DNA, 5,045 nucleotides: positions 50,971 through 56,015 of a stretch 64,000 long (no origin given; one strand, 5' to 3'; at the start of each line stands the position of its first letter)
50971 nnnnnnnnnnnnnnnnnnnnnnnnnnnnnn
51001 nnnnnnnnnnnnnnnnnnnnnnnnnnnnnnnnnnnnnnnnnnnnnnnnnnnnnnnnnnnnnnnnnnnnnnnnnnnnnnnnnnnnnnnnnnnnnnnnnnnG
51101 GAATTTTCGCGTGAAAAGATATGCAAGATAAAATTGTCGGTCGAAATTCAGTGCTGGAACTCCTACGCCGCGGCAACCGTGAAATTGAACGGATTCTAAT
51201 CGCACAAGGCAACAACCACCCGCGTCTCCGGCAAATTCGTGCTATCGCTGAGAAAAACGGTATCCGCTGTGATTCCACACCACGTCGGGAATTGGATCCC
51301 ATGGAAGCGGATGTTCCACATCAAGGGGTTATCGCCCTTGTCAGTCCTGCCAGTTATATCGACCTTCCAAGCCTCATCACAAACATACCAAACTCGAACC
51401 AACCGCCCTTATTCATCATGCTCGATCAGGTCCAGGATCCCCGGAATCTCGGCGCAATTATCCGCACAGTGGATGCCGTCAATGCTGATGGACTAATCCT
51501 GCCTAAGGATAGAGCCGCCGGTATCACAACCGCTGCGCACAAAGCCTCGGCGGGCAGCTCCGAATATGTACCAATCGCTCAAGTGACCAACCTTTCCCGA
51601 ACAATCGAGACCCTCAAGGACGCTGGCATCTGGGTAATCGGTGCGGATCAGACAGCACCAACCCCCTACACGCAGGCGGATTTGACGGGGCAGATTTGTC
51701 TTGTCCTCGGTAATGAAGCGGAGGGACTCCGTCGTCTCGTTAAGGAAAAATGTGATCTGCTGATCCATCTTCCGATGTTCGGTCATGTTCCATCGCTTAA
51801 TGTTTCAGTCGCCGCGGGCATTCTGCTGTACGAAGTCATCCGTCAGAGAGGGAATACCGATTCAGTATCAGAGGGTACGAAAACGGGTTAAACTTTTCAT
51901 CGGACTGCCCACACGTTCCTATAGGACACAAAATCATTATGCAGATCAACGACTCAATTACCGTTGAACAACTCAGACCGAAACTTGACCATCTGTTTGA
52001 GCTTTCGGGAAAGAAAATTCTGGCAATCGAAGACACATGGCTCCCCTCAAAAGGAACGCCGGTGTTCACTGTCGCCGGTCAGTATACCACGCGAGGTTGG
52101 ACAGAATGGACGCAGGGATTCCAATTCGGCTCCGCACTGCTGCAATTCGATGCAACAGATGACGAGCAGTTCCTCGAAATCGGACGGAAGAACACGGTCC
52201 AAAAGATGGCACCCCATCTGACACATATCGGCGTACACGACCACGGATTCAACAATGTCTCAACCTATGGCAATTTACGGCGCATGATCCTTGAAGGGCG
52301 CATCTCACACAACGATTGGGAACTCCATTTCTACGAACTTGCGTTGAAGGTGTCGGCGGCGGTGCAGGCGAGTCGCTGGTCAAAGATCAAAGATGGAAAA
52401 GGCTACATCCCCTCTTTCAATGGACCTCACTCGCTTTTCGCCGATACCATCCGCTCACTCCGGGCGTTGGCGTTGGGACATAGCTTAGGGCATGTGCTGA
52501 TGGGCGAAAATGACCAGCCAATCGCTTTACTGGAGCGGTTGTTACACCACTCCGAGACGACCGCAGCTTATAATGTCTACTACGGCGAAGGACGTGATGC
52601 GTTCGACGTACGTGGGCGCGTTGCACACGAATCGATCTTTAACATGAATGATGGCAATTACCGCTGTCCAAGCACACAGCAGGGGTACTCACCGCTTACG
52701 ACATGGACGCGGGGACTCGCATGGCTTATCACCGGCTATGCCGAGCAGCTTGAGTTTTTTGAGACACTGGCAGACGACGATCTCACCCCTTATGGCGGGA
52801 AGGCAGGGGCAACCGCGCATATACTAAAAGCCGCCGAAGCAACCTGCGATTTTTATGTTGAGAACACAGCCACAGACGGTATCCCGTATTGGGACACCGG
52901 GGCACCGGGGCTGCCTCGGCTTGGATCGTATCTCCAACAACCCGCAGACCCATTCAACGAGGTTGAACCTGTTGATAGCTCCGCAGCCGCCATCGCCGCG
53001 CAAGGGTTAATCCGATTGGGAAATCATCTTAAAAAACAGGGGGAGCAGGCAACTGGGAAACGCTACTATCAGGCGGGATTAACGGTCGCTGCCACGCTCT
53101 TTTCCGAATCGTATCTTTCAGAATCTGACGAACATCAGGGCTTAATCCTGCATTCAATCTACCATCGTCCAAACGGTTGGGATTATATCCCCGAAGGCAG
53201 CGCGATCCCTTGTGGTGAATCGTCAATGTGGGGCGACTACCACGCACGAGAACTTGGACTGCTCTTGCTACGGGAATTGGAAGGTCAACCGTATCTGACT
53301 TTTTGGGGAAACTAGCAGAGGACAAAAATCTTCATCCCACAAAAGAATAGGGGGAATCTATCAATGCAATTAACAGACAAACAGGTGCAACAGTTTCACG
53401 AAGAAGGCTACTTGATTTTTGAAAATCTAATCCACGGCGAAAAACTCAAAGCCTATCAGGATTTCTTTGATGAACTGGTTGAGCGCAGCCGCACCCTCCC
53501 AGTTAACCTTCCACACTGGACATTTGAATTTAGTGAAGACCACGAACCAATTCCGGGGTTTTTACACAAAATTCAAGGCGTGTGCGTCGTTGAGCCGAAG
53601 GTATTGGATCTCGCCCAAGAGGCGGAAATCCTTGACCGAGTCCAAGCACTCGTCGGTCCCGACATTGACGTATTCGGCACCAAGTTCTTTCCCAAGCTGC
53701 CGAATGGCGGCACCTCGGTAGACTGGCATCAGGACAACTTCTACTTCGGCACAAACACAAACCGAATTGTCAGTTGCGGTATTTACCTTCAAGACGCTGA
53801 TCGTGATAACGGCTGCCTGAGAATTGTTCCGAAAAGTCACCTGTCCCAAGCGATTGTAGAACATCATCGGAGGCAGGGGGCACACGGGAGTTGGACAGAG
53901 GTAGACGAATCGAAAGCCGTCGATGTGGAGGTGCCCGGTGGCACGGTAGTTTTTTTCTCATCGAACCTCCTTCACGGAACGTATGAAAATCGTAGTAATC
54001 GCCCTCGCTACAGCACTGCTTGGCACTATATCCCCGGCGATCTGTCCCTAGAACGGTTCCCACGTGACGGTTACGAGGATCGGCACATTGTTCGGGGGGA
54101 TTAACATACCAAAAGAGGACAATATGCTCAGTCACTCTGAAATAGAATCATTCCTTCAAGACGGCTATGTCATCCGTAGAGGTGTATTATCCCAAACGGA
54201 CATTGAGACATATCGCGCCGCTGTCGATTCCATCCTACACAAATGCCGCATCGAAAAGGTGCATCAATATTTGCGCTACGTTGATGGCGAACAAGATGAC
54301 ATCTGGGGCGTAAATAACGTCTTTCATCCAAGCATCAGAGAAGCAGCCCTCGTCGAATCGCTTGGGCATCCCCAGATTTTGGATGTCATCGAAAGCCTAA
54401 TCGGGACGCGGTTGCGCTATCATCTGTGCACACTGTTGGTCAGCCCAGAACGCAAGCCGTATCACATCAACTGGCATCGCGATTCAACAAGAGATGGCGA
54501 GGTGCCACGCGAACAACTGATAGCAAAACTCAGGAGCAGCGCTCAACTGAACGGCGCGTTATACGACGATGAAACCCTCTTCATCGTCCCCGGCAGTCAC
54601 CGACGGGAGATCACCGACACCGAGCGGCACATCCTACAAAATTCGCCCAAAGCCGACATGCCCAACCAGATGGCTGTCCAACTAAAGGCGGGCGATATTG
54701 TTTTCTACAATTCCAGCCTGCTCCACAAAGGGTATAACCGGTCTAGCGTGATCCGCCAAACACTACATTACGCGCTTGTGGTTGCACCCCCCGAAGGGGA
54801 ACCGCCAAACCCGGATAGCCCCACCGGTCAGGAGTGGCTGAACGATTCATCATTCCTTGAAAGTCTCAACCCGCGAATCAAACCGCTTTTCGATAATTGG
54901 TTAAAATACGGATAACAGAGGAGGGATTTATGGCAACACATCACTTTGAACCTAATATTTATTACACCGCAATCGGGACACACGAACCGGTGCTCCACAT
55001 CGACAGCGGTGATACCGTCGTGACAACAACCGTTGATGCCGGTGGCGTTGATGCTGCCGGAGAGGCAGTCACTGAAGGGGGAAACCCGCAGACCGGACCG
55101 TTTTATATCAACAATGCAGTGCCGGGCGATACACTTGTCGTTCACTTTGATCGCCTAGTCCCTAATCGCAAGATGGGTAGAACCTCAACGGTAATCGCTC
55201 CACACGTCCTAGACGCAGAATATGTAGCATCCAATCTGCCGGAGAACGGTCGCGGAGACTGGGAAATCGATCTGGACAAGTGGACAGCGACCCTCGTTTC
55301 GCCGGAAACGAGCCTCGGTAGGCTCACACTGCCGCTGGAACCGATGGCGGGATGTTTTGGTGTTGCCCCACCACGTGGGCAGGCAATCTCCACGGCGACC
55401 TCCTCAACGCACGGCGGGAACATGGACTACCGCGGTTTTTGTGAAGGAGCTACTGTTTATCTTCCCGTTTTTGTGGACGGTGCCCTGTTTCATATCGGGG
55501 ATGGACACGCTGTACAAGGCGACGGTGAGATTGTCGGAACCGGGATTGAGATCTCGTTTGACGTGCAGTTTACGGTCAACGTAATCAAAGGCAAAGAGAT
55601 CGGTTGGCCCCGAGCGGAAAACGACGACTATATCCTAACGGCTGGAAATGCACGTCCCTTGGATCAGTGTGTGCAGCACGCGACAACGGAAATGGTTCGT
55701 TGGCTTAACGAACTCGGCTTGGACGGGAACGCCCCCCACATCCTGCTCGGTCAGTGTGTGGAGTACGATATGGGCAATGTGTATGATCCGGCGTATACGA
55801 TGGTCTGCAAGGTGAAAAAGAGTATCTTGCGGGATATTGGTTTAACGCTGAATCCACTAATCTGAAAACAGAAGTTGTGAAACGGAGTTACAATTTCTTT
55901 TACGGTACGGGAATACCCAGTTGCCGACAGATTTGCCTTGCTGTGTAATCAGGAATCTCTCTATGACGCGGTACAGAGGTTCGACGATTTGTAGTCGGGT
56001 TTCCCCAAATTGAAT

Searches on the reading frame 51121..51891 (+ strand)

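Call 3: search_protein_families(library=pfam, proteins=[window:51121-51891:+], max_evalue=0.01)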
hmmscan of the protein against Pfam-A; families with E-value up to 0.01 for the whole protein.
window:51121-51891:+ (256 aa): 2 families
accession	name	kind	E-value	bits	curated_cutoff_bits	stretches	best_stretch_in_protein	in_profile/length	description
PF00588.24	SpoU_methylase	-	1.4e-44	152.1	29.7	1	97-237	2-142/142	SpoU rRNA Methylase family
PF08032.17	SpoU_sub_bind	-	2.9e-18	66.4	22.8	1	5-79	2-75/76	RNA 2'-O ribose methyltransferase substrate binding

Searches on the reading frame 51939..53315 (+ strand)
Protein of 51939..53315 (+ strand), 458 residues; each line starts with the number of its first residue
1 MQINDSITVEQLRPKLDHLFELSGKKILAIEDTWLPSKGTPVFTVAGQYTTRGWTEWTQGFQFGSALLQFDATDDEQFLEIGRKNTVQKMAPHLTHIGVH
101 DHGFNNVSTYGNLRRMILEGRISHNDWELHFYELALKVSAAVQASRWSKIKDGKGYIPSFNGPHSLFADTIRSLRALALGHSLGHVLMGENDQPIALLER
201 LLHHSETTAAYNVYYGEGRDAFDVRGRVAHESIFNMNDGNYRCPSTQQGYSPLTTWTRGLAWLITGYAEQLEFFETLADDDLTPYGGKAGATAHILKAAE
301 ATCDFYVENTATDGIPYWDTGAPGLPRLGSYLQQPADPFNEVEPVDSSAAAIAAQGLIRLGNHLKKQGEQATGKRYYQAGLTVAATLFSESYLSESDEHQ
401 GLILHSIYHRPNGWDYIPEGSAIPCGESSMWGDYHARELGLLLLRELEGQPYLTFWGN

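Call 6: search_protein_families(library=pfam, proteins=[window:51939-53315:+], max_evalue=0.0001)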
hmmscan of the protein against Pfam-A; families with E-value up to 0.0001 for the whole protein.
window:51939-53315:+ (458 aa): 0 families

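Call 63: search_protein_families(library=pfam, proteins=[window:51939-53315:+], max_evalue=0.1)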
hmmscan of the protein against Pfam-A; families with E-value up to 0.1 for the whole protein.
window:51939-53315:+ (458 aa): 1 family
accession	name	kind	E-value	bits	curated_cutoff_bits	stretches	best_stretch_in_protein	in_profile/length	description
PF07470.19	Glyco_hydro_88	-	0.018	14.5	26.6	0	234-276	168-219/352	Glycosyl Hydrolase Family 88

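Call 64: search_solved_structures(query=window:51939-53315:+, max_evalue=0.1)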
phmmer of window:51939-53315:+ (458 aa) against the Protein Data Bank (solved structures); distinct sequences matched with E-value up to 0.1: 8.
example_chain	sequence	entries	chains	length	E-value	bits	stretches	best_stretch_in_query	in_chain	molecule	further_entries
1vd5_A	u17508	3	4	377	8.2e-10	41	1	229-449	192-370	unsaturated glucuronyl hydrolase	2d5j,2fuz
2ahf_A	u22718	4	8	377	1.1e-09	40.6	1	229-449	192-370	unsaturated glucuronyl hydrolase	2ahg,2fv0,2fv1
3wux_A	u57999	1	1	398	2.1e-06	29.7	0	210-267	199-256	Unsaturated chondroitin disaccharide hydrolase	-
2zzr_A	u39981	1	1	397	3e-06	29.2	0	210-267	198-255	Unsaturated glucuronyl hydrolase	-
3ani_A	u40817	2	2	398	3e-06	29.2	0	210-267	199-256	Putative uncharacterized protein gbs1889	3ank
3anj_A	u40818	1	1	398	3e-06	29.2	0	210-267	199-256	Putative uncharacterized protein gbs1889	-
3vxd_A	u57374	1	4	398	4e-06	28.8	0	210-267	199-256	Putative uncharacterized protein gbs1889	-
3wiw_A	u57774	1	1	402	0.00018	23.4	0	342-406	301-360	Glycosyl hydrolase family 88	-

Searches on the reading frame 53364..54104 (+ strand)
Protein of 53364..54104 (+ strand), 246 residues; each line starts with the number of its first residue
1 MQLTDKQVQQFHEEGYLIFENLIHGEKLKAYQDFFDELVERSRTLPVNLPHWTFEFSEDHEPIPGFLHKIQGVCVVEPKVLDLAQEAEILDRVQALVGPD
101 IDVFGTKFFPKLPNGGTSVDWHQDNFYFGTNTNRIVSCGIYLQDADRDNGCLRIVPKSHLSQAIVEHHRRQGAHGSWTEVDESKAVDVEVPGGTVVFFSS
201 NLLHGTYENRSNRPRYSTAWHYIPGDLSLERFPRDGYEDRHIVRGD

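Call 3: search_protein_families(library=pfam, proteins=[window:53364-54104:+], max_evalue=0.01)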
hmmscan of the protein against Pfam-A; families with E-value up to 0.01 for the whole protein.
window:53364-54104:+ (246 aa): 3 families
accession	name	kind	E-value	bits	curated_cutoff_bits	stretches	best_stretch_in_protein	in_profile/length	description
PF05721.19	PhyH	-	8.5e-33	114.9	22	1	11-215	1-211/213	Phytanoyl-CoA dioxygenase (PhyH)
PF13640.12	2OG-FeII_Oxy_3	-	1.4e-08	36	27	1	116-218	9-93/98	2OG-Fe(II) oxygenase superfamily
PF13759.12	2OG-FeII_Oxy_5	-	2.4e-05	25.1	27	1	134-219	21-99/101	Putative 2OG-Fe(II) oxygenase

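Call 11: search_protein_families(library=ncbifam, proteins=[window:53364-54104:+], max_evalue=0.01)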
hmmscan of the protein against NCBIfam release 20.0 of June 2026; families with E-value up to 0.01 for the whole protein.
window:53364-54104:+ (246 aa): 4 families
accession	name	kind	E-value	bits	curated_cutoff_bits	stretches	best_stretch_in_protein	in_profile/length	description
TIGR01762.1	chlorin-enz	subfamily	9.9e-17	61.2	226.3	2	82-168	69-166/288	chlorinating enzyme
TIGR02408.1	ectoine_ThpD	equivalog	1e-11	44.7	336.5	1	3-215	17-240/277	ectoine hydroxylase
NF052437.1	MPhHdxlPhnYGIM8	equivalog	2.8e-10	40.1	500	1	2-217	4-208/260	methylphosphonate hydroxylase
TIGR04324.1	SpoChoClust_2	subfamily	0.0077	15.8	150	0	179-217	169-207/248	sporadic carbohydrate cluster 2OG-Fe(II) oxygenase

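Call 39: search_solved_structures(query=window:53364-54104:+, max_evalue=0.001)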
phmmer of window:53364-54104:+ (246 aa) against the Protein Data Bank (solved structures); distinct sequences matched with E-value up to 0.001: 14.
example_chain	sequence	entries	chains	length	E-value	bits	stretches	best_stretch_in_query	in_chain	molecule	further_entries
2a1x_A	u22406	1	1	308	3.3e-14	56.2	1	4-226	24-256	Phytanoyl-CoA dioxygenase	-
6zyk_A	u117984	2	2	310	2.8e-11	46.6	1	86-228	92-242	Monooxygenase | Uncharacterized protein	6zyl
2opw_A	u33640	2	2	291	1.3e-10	44.5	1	106-223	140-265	PHYHD1 protein | Phytanoyl-CoA dioxygenase domain-containing protein 1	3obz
2fct_A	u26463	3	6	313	2e-10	43.9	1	87-159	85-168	syringomycin biosynthesis enzyme 2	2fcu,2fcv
4xab_A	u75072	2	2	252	3e-07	33.4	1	9-217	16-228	EvdO2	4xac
4xaa_A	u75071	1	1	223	4.6e-07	32.8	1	50-211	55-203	Putative oxygenase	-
4xbz_A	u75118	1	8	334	9.8e-07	31.8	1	6-160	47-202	EvdO1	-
3gja_A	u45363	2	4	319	1.2e-06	31.5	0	86-136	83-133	CytC3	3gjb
3emr_A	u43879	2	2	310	7.8e-06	28.8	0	78-159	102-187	EctD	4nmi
6ec3_A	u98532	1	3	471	4.3e-05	26.4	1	7-167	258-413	Methyltransferase domain-containing protein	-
4mhr_A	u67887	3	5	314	8.1e-05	25.5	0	5-218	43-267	Ectoine hydroxylase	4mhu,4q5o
5nch_A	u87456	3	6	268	9e-05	25.3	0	1-174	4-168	Leucine hydroxylase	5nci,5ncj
5epa_A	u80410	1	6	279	0.00024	23.9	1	10-239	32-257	SnoK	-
7dt0_A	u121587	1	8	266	0.00048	22.9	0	82-190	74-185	Phytanoyl-CoA dioxygenase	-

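Call 61: find_encoding_contigs(protein=window:53364-54104:+, flank=8000, max_places=4)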
Protein window:53364-54104:+ (246 aa): no gene with exactly this product is on record in the collection.

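Call 93: find_related_loci(query=window:53364-54104:+, collection=metagenome_contigs, flank=5000)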
Query window:53364-54104:+ (246 aa) in metagenome_contigs; peptide patterns used: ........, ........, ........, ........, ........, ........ (x = any residue, [..] = any of these).
186 stretches matched a pattern; 107 encode a relative of the query (tblastn E <= 1e-3); the best 80 are kept; 80 distinct loci.
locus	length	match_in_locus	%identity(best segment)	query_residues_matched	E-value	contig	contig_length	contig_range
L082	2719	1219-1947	71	1-243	3e-131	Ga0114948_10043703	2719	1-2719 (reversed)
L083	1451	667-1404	67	1-246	3e-126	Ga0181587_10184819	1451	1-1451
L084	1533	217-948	67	3-246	4e-124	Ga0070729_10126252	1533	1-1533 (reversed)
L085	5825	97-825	68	3-245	5e-115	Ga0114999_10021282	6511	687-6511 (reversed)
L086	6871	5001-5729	67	3-245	6e-114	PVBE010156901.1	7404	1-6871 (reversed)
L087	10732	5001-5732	64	2-245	7e-113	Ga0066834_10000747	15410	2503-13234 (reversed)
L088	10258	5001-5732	64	2-245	6e-112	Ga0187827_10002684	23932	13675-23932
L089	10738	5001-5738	64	1-246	8e-112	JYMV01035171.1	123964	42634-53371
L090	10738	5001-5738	65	1-245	5e-111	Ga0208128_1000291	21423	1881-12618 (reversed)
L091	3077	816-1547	65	3-245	5e-114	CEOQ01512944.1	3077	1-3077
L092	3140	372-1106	65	1-245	8e-112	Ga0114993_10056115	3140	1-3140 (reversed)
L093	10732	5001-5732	64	3-245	1e-108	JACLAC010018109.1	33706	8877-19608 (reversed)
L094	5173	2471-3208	64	1-245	7e-108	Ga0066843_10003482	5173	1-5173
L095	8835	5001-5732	63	2-245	2e-106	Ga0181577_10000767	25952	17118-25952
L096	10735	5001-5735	65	1-245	1e-112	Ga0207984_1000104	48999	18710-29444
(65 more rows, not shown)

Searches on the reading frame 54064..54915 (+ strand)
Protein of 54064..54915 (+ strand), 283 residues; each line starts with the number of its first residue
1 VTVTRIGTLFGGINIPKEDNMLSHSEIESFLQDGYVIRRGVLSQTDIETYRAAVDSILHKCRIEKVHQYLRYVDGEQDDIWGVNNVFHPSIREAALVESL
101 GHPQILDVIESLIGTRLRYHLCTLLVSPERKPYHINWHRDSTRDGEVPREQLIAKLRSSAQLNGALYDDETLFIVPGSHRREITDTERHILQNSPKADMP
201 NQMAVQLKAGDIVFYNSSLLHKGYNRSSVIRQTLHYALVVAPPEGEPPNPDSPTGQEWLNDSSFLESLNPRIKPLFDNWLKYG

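Call 3: search_protein_families(library=pfam, proteins=[window:54064-54915:+], max_evalue=0.01)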
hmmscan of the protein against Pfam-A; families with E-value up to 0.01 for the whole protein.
window:54064-54915:+ (283 aa): 1 family
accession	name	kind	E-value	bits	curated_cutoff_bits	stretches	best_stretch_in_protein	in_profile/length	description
PF05721.19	PhyH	-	3.2e-14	54.2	22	1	31-232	2-212/213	Phytanoyl-CoA dioxygenase (PhyH)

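Call 11: search_protein_families(library=ncbifam, proteins=[window:54124-54915:+], max_evalue=0.01)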
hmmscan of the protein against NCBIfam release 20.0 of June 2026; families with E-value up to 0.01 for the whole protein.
window:54124-54915:+ (263 aa): 2 families
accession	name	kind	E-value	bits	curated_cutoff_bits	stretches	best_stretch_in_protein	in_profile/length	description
TIGR02408.1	ectoine_ThpD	equivalog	7.6e-07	28.7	336.5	1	2-163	17-173/277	ectoine hydroxylase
NF052437.1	MPhHdxlPhnYGIM8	equivalog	0.0002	20.9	500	1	136-216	130-211/260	methylphosphonate hydroxylase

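Call 40: search_solved_structures(query=window:54124-54915:+, max_evalue=0.01)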
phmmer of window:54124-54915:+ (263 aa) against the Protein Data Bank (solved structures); distinct sequences matched with E-value up to 0.01: 1.
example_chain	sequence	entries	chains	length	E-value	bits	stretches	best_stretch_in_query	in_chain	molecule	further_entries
5epa_A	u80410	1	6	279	2.1e-09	40.7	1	3-212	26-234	SnoK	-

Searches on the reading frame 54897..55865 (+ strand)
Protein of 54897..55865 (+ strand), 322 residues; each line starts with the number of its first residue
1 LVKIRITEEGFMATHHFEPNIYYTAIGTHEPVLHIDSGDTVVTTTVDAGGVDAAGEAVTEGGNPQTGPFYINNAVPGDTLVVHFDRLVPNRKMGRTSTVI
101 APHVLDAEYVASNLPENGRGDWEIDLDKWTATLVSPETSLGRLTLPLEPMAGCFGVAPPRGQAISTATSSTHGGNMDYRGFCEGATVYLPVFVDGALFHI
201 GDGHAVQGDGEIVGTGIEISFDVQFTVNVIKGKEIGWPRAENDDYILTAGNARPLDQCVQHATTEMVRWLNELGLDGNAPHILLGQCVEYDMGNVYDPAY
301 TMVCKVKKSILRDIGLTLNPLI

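Call 6: search_protein_families(library=pfam, proteins=[window:54897-55865:+], max_evalue=0.0001)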
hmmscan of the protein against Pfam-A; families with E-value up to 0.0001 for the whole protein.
window:54897-55865:+ (322 aa): 1 family
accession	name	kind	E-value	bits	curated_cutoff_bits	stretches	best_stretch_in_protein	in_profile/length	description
PF03069.20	FmdA_AmdA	-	1.3e-23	84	27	1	162-233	199-271/373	Acetamidase/Formamidase family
